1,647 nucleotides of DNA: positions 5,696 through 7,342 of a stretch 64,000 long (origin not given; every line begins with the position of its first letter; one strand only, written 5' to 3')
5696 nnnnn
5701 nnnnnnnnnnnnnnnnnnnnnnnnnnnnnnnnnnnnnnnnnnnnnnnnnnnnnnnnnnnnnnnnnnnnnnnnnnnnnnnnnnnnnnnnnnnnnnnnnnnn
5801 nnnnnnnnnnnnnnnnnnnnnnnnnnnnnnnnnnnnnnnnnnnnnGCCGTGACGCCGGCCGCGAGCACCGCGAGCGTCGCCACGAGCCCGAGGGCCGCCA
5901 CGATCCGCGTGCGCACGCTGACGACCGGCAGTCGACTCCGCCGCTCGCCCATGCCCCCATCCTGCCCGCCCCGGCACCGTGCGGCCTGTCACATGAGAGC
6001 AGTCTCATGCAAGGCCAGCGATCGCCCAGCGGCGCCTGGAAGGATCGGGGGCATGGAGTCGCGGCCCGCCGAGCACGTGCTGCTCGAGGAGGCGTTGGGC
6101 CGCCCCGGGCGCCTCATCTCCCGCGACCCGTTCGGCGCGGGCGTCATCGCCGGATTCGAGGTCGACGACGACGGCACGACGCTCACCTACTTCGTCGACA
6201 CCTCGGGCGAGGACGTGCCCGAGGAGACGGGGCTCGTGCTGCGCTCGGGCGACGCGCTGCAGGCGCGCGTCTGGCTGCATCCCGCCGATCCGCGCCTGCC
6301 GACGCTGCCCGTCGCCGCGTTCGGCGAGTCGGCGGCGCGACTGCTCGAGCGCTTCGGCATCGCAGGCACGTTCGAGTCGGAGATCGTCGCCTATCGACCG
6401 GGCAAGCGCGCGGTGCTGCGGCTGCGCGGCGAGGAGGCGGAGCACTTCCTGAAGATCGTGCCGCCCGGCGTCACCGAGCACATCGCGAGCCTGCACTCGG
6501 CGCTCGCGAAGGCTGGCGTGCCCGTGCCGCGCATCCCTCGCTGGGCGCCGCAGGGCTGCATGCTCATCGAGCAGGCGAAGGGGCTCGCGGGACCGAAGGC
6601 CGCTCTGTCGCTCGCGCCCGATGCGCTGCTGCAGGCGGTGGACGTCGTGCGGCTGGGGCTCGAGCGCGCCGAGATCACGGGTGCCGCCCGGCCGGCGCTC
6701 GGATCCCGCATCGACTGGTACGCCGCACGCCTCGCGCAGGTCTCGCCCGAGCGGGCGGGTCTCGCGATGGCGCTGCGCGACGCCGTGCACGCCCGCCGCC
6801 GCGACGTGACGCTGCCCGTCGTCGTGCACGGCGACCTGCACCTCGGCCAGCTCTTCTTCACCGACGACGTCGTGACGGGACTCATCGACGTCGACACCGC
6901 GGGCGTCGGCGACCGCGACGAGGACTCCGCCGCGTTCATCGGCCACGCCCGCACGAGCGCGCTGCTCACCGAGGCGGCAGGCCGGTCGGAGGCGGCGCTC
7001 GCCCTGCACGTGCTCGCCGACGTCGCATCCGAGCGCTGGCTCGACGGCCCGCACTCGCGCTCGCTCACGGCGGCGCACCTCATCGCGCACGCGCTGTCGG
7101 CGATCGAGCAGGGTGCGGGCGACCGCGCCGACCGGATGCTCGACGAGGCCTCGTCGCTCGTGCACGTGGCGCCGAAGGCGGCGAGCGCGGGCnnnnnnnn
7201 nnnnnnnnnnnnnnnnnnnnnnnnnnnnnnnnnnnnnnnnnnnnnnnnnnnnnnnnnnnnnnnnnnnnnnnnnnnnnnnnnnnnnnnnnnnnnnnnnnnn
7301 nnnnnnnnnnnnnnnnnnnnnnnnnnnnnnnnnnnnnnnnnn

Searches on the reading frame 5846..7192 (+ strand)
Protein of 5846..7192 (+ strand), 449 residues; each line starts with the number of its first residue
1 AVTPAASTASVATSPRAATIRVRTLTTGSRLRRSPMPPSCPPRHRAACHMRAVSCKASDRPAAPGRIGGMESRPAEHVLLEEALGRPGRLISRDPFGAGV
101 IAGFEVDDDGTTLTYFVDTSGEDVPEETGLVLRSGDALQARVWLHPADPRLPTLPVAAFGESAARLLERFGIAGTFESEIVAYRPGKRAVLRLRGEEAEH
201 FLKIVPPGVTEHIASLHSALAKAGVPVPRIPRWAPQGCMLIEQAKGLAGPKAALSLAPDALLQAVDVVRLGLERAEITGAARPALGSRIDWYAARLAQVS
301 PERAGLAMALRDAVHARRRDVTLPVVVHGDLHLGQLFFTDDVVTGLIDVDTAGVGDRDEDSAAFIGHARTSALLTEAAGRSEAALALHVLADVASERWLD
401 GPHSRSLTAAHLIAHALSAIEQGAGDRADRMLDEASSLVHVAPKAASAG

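Call 74: search_protein_families(library=pfam, proteins=[window:5846-7192:+], max_evalue=0.001)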
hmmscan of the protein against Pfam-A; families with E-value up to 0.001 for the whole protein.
window:5846-7192:+ (449 aa): 1 family
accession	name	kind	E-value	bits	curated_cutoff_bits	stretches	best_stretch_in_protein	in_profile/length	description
PF01636.29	APH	-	1.6e-09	38.4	23.2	1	197-370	20-215/239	Phosphotransferase enzyme family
